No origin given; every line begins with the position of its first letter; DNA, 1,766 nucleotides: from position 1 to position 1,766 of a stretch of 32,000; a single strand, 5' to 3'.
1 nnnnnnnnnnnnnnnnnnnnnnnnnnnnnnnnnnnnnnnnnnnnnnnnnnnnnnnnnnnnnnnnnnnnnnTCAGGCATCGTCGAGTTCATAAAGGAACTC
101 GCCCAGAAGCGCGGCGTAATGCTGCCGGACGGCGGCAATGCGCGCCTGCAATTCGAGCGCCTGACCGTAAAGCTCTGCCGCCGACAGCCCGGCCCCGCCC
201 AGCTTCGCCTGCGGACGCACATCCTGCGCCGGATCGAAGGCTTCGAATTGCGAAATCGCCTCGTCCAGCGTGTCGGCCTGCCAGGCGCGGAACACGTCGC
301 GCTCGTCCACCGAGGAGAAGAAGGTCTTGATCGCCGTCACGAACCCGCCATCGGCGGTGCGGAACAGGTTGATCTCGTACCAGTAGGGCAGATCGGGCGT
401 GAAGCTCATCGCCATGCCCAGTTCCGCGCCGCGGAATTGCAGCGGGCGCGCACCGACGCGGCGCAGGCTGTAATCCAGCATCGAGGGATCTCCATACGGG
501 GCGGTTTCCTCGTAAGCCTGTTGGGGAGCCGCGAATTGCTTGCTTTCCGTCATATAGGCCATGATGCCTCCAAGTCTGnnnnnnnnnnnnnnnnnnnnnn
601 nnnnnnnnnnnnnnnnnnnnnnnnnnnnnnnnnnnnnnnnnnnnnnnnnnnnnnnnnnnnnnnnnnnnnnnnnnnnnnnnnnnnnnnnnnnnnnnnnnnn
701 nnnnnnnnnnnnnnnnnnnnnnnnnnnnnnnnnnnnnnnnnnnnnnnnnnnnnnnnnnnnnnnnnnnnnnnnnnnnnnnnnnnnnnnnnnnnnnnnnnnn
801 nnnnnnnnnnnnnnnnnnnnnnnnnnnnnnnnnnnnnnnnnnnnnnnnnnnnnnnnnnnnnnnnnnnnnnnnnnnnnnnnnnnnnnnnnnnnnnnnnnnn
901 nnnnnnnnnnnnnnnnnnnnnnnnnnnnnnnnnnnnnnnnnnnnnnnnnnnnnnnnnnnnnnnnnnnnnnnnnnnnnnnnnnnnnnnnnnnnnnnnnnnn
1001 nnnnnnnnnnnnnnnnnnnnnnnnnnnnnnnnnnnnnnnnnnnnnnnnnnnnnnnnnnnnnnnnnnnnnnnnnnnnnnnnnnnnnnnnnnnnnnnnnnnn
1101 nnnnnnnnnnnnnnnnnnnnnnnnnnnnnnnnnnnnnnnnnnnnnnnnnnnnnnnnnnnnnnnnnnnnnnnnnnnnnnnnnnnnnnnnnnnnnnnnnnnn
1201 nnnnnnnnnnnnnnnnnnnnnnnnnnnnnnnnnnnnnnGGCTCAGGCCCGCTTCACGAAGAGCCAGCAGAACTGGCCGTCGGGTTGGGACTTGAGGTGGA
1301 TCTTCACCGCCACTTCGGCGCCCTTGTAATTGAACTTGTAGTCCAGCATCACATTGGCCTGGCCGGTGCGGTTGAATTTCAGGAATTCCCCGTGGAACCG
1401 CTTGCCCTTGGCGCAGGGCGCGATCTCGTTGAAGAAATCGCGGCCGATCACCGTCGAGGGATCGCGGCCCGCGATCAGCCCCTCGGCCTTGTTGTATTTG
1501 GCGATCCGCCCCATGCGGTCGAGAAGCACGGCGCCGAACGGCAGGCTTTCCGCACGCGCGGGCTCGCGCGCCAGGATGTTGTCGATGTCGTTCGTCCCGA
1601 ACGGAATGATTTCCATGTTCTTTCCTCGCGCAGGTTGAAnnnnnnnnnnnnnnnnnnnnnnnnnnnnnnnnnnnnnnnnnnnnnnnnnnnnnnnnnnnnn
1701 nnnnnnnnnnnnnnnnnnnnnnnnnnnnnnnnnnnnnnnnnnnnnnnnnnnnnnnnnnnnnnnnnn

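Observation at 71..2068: pyp is embedded in a tightly packed four-gene operon with three proteins of no recognisable family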

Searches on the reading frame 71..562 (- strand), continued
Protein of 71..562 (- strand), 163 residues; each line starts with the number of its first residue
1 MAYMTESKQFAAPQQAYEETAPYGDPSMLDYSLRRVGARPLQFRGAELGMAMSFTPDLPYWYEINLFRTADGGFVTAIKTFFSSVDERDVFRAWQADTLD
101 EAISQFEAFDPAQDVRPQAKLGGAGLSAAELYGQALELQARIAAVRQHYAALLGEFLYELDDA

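Call 67: find_encoding_contigs(protein=P0181, flank=6000, max_places=2)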
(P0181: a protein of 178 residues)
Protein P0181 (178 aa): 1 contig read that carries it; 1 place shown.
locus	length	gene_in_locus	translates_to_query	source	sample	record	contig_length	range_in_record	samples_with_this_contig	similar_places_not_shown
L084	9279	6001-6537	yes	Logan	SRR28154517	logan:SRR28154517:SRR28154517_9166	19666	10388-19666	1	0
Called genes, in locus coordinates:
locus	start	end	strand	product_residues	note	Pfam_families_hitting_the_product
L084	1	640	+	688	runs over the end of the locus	PF02359:CDC48_N, PF02933:CDC48_2 (weak), PF13191:AAA_16 (weak), PF00004:AAA, PF17862:AAA_lid_3, PF13191:AAA_16 (weak), PF00004:AAA, PF17862:AAA_lid_3, +14 more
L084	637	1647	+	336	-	PF06386:GvpL_GvpF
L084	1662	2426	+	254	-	PF06386:GvpL_GvpF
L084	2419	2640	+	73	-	PF00741:Gas_vesicle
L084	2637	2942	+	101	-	PF05121:GvpK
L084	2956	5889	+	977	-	-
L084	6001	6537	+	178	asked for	-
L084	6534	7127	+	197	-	-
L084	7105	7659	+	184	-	-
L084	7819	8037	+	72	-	PF00741:Gas_vesicle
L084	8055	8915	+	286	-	-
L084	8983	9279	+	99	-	?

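Call 68: find_encoding_contigs(protein=P0169, flank=6000, max_places=2)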
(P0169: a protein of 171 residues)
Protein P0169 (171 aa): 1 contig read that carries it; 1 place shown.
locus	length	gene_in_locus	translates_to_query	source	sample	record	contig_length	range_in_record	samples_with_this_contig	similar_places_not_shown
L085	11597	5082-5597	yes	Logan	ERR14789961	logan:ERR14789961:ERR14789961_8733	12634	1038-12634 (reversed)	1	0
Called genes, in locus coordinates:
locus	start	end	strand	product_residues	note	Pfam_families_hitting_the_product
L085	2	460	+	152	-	?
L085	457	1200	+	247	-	PF06386:GvpL_GvpF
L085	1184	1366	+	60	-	PF00741:Gas_vesicle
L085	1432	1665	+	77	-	PF05121:GvpK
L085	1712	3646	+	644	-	-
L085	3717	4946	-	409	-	PF00501:AMP-binding, PF13193:AMP-binding_C (weak)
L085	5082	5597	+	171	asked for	-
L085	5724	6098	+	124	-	PF00989:PAS, PF08448:PAS_4 (weak)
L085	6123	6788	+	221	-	-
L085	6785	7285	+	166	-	-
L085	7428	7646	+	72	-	PF00741:Gas_vesicle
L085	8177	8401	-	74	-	-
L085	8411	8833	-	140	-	-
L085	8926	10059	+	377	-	PF00890:FAD_binding_2 (weak), PF01266:DAO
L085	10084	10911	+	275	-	PF00702:Hydrolase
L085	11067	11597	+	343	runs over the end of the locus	PF01547:SBP_bac_1, PF13416:SBP_bac_8, PF13343:SBP_bac_6, PF13531:SBP_bac_11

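Call 72: list_cluster_members(proteins=[P0099, P0117, P0127, P0153, P0172, P0182, P0190, P0198, P0211, P0135])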
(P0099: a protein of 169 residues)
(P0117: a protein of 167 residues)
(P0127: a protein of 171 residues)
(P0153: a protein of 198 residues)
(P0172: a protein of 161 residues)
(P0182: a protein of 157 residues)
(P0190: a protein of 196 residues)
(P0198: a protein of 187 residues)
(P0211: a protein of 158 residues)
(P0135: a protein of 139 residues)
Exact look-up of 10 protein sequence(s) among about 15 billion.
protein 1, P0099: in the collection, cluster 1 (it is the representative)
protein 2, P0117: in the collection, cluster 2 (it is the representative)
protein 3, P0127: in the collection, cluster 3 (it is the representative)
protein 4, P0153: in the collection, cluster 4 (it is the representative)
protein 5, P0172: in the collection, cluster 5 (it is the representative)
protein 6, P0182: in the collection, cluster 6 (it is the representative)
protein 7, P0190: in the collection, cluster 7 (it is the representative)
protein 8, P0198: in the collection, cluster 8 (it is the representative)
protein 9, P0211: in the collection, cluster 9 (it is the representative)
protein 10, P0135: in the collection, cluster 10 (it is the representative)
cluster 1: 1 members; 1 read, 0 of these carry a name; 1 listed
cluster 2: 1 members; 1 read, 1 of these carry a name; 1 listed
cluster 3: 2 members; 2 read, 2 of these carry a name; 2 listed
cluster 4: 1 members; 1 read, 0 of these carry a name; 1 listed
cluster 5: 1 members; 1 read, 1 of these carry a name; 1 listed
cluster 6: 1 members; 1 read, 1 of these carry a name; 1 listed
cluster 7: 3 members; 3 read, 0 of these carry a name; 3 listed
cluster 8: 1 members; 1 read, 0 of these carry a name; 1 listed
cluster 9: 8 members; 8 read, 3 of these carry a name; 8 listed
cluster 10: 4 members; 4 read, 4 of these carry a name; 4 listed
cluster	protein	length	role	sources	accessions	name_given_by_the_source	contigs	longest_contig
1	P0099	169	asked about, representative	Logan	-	-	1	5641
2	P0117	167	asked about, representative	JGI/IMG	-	hypothetical protein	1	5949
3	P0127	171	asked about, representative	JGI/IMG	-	hypothetical protein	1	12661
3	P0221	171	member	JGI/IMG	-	hypothetical protein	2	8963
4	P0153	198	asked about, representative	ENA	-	-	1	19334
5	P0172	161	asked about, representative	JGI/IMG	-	hypothetical protein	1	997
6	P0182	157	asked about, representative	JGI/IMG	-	hypothetical protein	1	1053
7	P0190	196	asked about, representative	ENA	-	-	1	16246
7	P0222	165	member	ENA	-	-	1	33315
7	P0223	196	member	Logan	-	-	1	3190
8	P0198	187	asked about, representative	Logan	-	-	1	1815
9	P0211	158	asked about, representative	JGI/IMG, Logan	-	-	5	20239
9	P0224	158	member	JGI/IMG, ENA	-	hypothetical protein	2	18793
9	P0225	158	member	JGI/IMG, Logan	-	hypothetical protein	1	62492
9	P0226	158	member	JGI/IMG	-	hypothetical protein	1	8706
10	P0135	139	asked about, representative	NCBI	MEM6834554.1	MAG: hypothetical protein AAF562_13125, partial [Pseudomonadota bacterium]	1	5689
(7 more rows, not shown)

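Call 80: find_related_loci(query=A11, collection=metagenome_contigs, flank=8000)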
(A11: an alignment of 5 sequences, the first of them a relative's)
Query A11 (178 aa) in metagenome_contigs; peptide patterns used: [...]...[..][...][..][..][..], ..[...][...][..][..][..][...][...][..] (x = any residue, [..] = any of these).
249 stretches matched a pattern; 19 encode a relative of the query (tblastn E <= 1e-3); 19 distinct loci.
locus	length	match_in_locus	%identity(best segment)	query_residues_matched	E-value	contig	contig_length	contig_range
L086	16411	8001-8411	61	40-176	4e-49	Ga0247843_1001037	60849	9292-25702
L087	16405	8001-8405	49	37-171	3e-41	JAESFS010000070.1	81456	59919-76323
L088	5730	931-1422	43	1-171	6e-41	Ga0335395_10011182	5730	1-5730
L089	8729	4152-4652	43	1-174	3e-40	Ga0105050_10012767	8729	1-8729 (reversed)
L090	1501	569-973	46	37-171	7e-40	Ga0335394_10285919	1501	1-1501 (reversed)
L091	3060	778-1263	41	17-176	3e-38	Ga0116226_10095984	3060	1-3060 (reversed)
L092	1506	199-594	42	44-175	6e-35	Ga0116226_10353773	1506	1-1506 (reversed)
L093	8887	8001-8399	46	44-176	2e-34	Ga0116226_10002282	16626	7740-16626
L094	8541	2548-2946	46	44-176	3e-34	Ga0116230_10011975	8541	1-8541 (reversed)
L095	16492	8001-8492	42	12-176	6e-34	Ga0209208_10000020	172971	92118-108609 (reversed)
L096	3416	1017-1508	42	12-176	6e-34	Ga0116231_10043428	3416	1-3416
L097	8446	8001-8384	41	44-171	4e-33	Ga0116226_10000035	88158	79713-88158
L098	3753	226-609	41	44-171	4e-33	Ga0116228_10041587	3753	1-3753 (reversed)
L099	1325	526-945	45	38-171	1e-33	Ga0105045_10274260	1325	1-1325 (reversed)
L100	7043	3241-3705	36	17-174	1e-31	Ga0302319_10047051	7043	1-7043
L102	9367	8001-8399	41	44-176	2e-28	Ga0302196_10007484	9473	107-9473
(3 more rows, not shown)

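Call 91: search_solved_structures(query=A9, max_evalue=10)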
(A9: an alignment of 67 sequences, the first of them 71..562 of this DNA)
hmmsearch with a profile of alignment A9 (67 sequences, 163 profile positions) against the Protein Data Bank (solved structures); distinct sequences matched with E-value up to 10: 2.
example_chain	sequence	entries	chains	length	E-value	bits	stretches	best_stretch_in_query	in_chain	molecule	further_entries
8pju_A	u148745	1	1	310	0.23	14.2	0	102-129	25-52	SAKe6DEtal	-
7wkk_I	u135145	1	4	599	3.5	10.3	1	96-152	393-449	MGC84997 protein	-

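Call 93: search_protein_families(library=padloc, proteins=[window:71-562:-], max_evalue=0.1)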
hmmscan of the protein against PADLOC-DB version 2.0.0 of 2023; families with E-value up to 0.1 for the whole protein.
window:71-562:- (163 aa): 0 families

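Call 94: find_encoding_contigs(protein=P0225, flank=9000, max_places=1)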
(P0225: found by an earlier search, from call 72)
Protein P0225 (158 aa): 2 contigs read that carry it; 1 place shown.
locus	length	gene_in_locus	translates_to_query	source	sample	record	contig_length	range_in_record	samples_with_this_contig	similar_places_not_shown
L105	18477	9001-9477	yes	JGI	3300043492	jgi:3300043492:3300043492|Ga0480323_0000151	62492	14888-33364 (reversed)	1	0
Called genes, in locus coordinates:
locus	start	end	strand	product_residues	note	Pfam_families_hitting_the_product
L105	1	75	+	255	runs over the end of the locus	PF06386:GvpL_GvpF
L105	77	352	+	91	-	PF05120:GvpG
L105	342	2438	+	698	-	PF02359:CDC48_N, PF13191:AAA_16 (weak), PF00004:AAA, PF05496:RuvB_N (weak), PF07724:AAA_2 (weak), PF17862:AAA_lid_3, PF00004:AAA, PF17862:AAA_lid_3, +18 more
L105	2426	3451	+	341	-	PF06386:GvpL_GvpF, PF00226:DnaJ (weak)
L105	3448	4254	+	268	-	PF06386:GvpL_GvpF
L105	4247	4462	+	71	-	PF00741:Gas_vesicle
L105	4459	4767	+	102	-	PF05121:GvpK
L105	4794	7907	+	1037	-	-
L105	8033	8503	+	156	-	-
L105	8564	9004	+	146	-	-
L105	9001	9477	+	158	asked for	-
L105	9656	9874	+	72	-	PF00741:Gas_vesicle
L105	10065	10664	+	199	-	-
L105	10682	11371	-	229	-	PF05996:Fe_bilin_red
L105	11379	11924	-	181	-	-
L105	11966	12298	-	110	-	-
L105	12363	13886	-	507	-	PF08446:PAS_2, PF01590:GAF, PF00360:PHY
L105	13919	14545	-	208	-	PF01126:Heme_oxygenase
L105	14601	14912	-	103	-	PF01740:STAS, PF13466:STAS_2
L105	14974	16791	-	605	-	PF08446:PAS_2, PF01590:GAF, PF00360:PHY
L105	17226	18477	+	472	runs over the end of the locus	PF00015:MCPsignal, PF07238:PilZ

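Call 95: find_encoding_contigs(protein=P0222, flank=9000, max_places=1)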
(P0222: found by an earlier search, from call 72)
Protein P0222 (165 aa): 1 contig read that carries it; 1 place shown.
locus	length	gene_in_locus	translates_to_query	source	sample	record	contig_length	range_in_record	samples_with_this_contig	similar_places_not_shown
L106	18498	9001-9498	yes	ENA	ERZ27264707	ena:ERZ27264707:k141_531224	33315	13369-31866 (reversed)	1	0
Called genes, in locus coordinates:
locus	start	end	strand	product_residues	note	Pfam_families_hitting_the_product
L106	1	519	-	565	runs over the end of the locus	PF00496:SBP_bac_5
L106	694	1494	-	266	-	PF00753:Lactamase_B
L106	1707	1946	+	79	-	PF04365:BrnT_toxin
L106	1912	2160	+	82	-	PF12441:CopG_antitoxin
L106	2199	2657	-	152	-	PF04073:tRNA_edit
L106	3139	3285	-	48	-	-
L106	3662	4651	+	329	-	-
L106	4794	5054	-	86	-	PF12441:CopG_antitoxin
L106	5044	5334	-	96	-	PF04365:BrnT_toxin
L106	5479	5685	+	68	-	-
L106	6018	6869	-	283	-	PF10924:DUF2711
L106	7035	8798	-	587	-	PF00221:Lyase_aromatic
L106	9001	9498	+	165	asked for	-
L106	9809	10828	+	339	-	PF07728:AAA_5, PF07726:AAA_3 (weak)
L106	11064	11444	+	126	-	PF05800:GvpO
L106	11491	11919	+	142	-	PF00741:Gas_vesicle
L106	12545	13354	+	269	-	PF06386:GvpL_GvpF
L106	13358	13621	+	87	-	PF05120:GvpG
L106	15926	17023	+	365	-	PF06386:GvpL_GvpF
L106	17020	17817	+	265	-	PF06386:GvpL_GvpF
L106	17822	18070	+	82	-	PF00741:Gas_vesicle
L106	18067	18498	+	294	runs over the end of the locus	PF06386:GvpL_GvpF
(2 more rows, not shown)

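Call 96: find_encoding_contigs(protein=P0153, flank=9000, max_places=1)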
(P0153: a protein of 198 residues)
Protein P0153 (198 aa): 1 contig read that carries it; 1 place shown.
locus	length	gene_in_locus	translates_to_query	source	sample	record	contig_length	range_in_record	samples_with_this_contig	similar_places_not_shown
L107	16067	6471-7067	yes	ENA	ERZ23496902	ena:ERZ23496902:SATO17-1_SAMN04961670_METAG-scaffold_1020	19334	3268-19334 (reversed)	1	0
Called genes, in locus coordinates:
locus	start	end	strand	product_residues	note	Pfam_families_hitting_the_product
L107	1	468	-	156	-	?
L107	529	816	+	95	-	PF20977:GatF (faint), PF02686:GatC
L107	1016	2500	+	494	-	-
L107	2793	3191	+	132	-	-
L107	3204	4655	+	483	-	PF02934:GatB_N, PF02637:GatB_Yqey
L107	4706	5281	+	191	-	-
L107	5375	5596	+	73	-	PF13783:DUF4177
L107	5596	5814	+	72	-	-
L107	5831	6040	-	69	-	-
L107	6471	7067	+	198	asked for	-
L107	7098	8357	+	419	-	PF00501:AMP-binding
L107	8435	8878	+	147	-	-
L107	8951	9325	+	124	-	PF00989:PAS (weak), PF08448:PAS_4 (weak)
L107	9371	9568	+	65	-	-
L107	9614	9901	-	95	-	-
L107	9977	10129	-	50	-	-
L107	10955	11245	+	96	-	PF00221:Lyase_aromatic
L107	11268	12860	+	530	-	PF00015:MCPsignal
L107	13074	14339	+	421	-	PF13356:Arm-DNA-bind_3, PF22022:Phage_int_M, PF00589:Phage_integrase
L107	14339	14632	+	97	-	-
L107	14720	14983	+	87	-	PF05930:Phage_AlpA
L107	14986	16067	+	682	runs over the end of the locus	-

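Call 103: search_protein_families(library=pfam, alignment_id=A9, max_evalue=0.01)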
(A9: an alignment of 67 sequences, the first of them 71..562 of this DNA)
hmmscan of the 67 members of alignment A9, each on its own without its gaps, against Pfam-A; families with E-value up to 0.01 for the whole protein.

A. member 1, window:71-562:- (163 aa): 0 families

B. families by the number of members that match (of 67 scanned): 1 family
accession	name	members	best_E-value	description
PF11716.13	MDMPI_N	1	0.001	Mycothiol maleylpyruvate isomerase N-terminal domain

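Call 104: search_protein_families(library=ncbifam, alignment_id=A9, max_evalue=0.01)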
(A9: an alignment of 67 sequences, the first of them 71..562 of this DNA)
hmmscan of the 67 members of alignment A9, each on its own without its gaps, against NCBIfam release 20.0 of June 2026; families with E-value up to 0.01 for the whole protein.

A. member 1, window:71-562:- (163 aa): 0 families

B. families by the number of members that match (of 67 scanned): 1 family
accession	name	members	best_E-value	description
TIGR04342.1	EXLDI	4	0.00064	EXLDI protein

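Call 107: search_protein_families(library=ncbifam, proteins=[P0182, P0195, P0205, P0156, P0218, L105:11379-11924:-, P0123, P0141, P0095, P0160], max_evalue=0.1)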
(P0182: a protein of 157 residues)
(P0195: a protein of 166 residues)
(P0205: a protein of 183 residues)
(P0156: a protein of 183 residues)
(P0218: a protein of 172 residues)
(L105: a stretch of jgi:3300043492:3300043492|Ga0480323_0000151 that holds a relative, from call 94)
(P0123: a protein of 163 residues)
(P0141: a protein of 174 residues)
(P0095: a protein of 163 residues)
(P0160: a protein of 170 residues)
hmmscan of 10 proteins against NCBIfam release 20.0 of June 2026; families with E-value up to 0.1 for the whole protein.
P0182 (157 aa): 2 families
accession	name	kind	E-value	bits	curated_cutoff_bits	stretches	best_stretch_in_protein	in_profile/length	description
NF011044.0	PRK14474.1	equivalog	0.022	14.2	339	1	51-116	171-234/258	F0F1 ATP synthase subunit B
TIGR04533.1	cyanosortB_assc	equivalog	0.073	12.3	65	0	13-66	43-96/221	cyanoexosortase B system-associated protein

P0195 (166 aa): 2 families
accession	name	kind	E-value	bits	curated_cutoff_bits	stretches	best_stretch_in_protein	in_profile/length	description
TIGR04342.1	EXLDI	subfamily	0.0072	16.7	32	1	30-81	14-64/124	EXLDI protein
NF011660.0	PRK15080.1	equivalog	0.049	12.8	182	1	40-72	42-74/277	ethanolamine utilization protein EutJ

P0205 (183 aa): 0 families

P0156 (183 aa): 0 families

P0218 (172 aa): 0 families

L105:11379-11924:- (181 aa): 1 family
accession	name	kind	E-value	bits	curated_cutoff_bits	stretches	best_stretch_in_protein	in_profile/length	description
TIGR04342.1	EXLDI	subfamily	0.0085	16.4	32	1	31-76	8-54/124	EXLDI protein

P0123 (163 aa): 0 families

P0141 (174 aa): 0 families

P0095 (163 aa): 0 families

P0160 (170 aa): 0 families

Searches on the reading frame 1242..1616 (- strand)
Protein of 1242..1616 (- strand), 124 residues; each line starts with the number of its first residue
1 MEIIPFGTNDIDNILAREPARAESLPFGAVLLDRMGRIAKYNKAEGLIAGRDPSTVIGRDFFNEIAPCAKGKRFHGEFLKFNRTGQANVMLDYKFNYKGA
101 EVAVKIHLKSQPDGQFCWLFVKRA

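Call 3: search_protein_families(library=pfam, proteins=[window:1242-1616:-], max_evalue=1)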
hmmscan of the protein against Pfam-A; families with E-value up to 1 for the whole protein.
window:1242-1616:- (124 aa): 2 families
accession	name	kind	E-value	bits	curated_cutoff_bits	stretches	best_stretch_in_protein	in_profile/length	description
PF00989.32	PAS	-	2.7e-06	27.8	22.6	1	22-109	7-94/113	PAS fold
PF08448.16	PAS_4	-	3e-05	24.6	23.1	1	23-85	2-63/110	PAS fold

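Call 4: search_protein_families(library=ncbifam, proteins=[window:1242-1616:-], max_evalue=1)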
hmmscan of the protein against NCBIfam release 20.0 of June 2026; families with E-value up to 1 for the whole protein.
window:1242-1616:- (124 aa): 3 families
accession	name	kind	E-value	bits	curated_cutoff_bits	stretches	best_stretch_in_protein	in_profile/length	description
TIGR02373.1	photo_yellow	equivalog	6.4e-60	200.7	143.05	1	2-124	1-124/124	photoactive yellow protein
TIGR00229.1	sensory_box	domain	0.015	15.4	22.9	1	22-112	11-101/126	PAS domain S-box protein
NF052573.1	HisKinEspAMyxo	equivalog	0.061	11.3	1400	1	15-88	253-326/755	serine histidine kinase EspA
